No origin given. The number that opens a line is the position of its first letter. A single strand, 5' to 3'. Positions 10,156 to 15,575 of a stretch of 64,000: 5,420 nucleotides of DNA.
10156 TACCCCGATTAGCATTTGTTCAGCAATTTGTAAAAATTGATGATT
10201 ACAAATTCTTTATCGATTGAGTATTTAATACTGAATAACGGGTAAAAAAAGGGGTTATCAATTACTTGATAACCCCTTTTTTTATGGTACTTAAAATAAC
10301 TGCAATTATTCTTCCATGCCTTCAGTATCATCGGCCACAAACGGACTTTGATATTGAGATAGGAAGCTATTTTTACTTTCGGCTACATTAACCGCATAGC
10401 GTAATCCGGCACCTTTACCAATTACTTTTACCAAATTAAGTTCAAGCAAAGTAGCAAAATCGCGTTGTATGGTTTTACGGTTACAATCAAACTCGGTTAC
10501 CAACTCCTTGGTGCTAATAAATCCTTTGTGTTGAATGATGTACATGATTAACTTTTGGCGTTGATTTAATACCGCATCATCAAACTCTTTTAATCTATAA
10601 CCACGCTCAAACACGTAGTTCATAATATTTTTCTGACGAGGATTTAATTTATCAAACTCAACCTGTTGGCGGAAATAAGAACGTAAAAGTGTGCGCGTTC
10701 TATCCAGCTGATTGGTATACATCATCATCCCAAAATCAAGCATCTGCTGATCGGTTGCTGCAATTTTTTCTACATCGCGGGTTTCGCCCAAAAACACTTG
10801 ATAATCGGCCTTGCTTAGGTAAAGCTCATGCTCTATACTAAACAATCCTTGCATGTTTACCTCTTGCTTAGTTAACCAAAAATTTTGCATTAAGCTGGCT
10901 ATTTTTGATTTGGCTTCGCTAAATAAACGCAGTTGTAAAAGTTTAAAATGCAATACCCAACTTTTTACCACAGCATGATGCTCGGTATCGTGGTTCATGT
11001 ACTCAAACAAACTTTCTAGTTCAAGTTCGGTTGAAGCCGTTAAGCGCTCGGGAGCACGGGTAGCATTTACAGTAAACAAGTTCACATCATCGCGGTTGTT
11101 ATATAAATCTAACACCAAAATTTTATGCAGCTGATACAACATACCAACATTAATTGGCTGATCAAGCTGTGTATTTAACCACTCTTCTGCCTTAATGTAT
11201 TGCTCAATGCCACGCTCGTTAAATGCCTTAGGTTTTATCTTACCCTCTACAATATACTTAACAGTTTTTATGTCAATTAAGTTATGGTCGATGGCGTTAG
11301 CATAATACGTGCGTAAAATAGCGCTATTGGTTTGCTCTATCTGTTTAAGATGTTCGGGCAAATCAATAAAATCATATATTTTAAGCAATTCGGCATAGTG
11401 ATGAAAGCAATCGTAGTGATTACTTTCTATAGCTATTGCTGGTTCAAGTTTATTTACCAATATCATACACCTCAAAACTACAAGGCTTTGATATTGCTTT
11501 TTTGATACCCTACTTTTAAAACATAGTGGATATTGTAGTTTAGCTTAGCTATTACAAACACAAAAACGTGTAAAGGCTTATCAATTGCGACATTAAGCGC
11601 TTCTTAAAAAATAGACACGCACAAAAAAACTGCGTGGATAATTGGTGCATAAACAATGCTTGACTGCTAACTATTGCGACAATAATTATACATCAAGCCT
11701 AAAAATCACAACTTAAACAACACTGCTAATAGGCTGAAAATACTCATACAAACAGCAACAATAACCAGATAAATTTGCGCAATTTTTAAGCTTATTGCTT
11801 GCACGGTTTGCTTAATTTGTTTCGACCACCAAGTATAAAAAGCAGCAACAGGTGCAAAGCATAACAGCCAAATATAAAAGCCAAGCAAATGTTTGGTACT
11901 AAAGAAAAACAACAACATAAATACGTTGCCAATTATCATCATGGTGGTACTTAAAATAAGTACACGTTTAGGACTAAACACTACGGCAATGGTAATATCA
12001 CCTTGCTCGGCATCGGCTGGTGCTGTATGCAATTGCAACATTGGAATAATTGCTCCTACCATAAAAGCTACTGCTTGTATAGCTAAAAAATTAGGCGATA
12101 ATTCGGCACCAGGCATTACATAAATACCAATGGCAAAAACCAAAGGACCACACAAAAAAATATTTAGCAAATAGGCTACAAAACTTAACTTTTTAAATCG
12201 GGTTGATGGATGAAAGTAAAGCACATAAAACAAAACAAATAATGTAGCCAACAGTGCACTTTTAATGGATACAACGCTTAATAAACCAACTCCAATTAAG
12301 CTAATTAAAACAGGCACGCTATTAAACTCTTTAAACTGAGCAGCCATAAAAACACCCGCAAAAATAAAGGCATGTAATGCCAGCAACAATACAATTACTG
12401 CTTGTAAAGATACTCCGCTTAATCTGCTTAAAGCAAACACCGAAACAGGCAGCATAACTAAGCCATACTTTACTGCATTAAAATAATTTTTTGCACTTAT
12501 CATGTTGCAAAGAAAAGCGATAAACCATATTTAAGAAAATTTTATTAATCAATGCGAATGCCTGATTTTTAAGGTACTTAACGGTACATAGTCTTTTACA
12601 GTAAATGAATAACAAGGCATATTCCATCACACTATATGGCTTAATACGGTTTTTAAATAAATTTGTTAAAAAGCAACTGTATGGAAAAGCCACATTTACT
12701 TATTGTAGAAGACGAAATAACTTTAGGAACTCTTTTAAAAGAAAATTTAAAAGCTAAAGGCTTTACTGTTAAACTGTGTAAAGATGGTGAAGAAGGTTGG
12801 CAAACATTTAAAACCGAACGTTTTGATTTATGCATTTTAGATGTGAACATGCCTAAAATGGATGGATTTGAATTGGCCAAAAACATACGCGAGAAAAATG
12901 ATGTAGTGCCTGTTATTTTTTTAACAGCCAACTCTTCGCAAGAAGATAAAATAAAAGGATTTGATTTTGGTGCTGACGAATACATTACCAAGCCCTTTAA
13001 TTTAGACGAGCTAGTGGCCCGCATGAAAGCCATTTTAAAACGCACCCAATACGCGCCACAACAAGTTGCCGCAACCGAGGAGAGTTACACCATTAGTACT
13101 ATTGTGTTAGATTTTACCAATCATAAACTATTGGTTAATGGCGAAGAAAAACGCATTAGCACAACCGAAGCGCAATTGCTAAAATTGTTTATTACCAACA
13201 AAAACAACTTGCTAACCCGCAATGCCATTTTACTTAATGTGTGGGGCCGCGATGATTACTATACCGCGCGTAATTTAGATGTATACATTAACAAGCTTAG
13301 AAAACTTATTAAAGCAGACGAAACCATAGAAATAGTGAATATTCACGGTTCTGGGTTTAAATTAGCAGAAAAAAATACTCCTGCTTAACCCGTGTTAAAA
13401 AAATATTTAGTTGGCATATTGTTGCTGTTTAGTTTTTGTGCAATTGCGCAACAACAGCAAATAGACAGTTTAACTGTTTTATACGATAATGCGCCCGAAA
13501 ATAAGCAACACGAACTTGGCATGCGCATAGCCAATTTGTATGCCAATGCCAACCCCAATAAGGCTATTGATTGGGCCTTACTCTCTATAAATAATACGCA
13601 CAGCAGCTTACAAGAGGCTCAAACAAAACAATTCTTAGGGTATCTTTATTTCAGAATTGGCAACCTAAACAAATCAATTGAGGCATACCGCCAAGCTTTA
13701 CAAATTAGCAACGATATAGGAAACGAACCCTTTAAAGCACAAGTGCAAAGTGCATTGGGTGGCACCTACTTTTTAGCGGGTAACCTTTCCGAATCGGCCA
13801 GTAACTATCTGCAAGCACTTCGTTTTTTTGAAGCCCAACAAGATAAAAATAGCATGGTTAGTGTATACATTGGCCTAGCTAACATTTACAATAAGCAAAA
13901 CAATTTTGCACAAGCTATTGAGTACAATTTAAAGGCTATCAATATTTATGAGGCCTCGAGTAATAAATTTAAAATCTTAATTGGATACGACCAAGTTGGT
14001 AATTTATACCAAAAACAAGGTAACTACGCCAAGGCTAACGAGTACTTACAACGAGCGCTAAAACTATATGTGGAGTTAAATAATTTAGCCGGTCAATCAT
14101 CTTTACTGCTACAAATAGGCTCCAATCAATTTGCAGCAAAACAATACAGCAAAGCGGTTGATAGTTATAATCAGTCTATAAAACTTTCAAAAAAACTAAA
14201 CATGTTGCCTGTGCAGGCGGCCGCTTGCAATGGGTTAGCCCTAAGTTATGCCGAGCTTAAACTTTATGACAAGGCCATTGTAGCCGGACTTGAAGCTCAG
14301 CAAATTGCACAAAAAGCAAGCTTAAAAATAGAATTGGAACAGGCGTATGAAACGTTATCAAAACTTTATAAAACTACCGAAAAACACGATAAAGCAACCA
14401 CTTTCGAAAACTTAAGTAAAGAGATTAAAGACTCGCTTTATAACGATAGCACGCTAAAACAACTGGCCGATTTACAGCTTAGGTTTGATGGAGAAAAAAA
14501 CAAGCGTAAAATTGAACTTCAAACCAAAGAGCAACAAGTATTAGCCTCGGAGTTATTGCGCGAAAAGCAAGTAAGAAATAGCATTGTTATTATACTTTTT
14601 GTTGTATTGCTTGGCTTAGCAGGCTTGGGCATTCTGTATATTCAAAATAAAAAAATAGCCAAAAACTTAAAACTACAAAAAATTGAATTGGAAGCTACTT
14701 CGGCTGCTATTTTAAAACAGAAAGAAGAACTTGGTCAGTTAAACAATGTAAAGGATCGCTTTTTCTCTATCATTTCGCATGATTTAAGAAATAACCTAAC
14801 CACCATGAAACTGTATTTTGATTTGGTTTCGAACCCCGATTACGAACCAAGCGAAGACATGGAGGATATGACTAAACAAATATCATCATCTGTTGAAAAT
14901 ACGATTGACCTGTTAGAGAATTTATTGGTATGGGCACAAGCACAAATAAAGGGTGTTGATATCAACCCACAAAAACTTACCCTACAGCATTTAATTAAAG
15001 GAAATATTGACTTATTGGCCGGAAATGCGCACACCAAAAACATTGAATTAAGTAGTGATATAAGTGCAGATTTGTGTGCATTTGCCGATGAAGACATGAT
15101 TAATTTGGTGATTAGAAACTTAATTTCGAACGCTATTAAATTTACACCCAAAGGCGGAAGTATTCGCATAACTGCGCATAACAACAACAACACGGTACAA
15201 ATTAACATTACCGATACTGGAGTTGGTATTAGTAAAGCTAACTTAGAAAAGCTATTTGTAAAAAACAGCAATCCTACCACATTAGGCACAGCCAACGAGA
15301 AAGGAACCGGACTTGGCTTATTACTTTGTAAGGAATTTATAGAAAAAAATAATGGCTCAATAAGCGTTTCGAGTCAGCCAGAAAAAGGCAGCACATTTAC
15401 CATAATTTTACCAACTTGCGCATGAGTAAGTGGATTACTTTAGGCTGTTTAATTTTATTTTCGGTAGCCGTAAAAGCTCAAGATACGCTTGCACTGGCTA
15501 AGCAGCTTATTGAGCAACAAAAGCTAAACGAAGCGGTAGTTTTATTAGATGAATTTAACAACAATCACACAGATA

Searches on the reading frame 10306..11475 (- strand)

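Call 61: search_protein_families(library=pfam, proteins=[window:10306-11475:-], max_evalue=0.001)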
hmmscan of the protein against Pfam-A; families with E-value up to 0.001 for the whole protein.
window:10306-11475:- (389 aa): 2 families
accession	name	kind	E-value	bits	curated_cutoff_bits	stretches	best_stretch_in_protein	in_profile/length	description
PF08279.18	HTH_11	-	1.7e-07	31.4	25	1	306-354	1-49/55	HTH domain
PF08220.18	HTH_DeoR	-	3.3e-06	27.2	21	1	306-349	1-44/57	DeoR-like helix-turn-helix domain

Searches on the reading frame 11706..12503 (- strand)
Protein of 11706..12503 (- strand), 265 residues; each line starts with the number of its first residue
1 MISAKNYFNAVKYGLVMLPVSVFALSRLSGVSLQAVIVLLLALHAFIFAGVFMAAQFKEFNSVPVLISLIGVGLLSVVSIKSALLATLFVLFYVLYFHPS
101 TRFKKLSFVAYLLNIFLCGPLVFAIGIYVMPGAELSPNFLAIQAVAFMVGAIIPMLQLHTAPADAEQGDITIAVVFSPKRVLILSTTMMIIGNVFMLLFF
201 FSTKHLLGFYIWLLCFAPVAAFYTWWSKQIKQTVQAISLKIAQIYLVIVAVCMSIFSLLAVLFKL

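Call 62: search_protein_families(library=pfam, proteins=[window:11706-12503:-], max_evalue=0.001)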
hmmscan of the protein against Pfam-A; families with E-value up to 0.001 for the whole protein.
window:11706-12503:- (265 aa): 1 family
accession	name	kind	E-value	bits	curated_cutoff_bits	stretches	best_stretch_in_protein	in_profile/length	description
PF01040.23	UbiA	-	1.3e-08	34.9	34.2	1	66-237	75-241/250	UbiA prenyltransferase family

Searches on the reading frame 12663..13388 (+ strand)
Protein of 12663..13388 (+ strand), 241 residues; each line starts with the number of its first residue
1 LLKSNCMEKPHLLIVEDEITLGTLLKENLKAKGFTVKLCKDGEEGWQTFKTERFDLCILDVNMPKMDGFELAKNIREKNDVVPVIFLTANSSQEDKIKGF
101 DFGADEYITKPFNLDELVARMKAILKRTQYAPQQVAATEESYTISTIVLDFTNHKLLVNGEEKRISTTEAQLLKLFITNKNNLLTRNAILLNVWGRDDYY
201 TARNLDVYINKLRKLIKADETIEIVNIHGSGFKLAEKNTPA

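Call 62: search_protein_families(library=pfam, proteins=[window:12663-13388:+], max_evalue=0.001)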
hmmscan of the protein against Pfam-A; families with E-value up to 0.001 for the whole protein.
window:12663-13388:+ (241 aa): 2 families
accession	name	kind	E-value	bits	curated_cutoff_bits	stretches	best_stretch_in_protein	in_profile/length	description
PF00072.30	Response_reg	-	1.1e-32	113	30.2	1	13-121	2-110/111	Response regulator receiver domain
PF00486.34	Trans_reg_C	-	3.5e-16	59.5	26.2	1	160-234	1-77/77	Transcriptional regulatory protein, C terminal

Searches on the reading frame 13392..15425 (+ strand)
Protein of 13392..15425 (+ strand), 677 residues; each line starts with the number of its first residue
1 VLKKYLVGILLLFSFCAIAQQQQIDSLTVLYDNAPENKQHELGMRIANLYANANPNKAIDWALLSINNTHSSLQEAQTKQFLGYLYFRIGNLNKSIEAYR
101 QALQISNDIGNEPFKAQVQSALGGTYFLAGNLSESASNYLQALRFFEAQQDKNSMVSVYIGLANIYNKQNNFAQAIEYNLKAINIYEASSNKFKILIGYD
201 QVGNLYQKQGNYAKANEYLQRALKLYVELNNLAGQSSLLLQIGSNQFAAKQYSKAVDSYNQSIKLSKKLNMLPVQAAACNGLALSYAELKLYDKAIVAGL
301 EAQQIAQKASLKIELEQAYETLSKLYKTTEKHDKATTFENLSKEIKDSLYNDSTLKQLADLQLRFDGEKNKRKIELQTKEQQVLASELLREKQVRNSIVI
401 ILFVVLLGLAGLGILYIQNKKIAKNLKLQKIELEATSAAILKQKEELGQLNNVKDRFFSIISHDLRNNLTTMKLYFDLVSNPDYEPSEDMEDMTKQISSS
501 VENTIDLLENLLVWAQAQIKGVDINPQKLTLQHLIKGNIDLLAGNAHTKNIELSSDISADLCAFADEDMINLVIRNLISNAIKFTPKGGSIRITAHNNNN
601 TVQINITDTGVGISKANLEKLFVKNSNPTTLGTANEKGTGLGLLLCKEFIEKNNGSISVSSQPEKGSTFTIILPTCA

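Call 62: search_protein_families(library=pfam, proteins=[window:13392-15425:+], max_evalue=0.001)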
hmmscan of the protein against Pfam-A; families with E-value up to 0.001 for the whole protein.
window:13392-15425:+ (677 aa): 18 families
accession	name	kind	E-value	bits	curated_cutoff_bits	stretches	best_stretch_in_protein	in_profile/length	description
PF13424.12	TPR_12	-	7.5e-31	106.6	30.1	3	156-226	3-75/77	Tetratricopeptide repeat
PF02518.31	HATPase_c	-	1.2e-25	90.6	26.4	1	566-674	2-108/111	Histidine kinase-, DNA gyrase B-, and HSP90-like ATPase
PF00515.34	TPR_1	-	1.8e-19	69.1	27.8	2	158-186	3-31/34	Tetratricopeptide repeat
PF07719.23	TPR_2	-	3.4e-19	67.8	27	2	199-226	4-31/34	Tetratricopeptide repeat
PF13181.12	TPR_8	-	2.3e-16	58.9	25.7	1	78-108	3-33/34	Tetratricopeptide repeat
PF17874.7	TPR_MalT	-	2.8e-12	47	45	1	76-228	40-193/336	MalT-like TPR region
PF13374.12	TPR_10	-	3.6e-12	46.3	27.5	1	199-230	5-36/42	Tetratricopeptide repeat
PF13432.12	TPR_16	-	6.7e-12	46.1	32.7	0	242-307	3-62/65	Tetratricopeptide repeat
PF14938.12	SNAP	-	1.7e-10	41.2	25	2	126-271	45-190/282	Soluble NSF attachment protein, SNAP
PF24885.1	TPR_NPHP3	-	6.3e-09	36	100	2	67-188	90-215/239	Nephrocystin-3 TPR domain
PF00512.31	HisKA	-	2e-08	34.6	26.9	1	454-516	2-62/66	His Kinase A (phospho-acceptor) domain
PF13414.12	TPR_11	-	1.5e-07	31.4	26.8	1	83-108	1-26/42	TPR repeat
PF13176.12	TPR_7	-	7.1e-07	29.3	27.9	0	202-229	5-32/36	Tetratricopeptide repeat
PF13428.12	TPR_14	-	2.4e-06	28.1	23.5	0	199-226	4-31/44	Tetratricopeptide repeat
PF13174.12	TPR_6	-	3e-05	24.8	26.3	0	203-226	7-30/33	Tetratricopeptide repeat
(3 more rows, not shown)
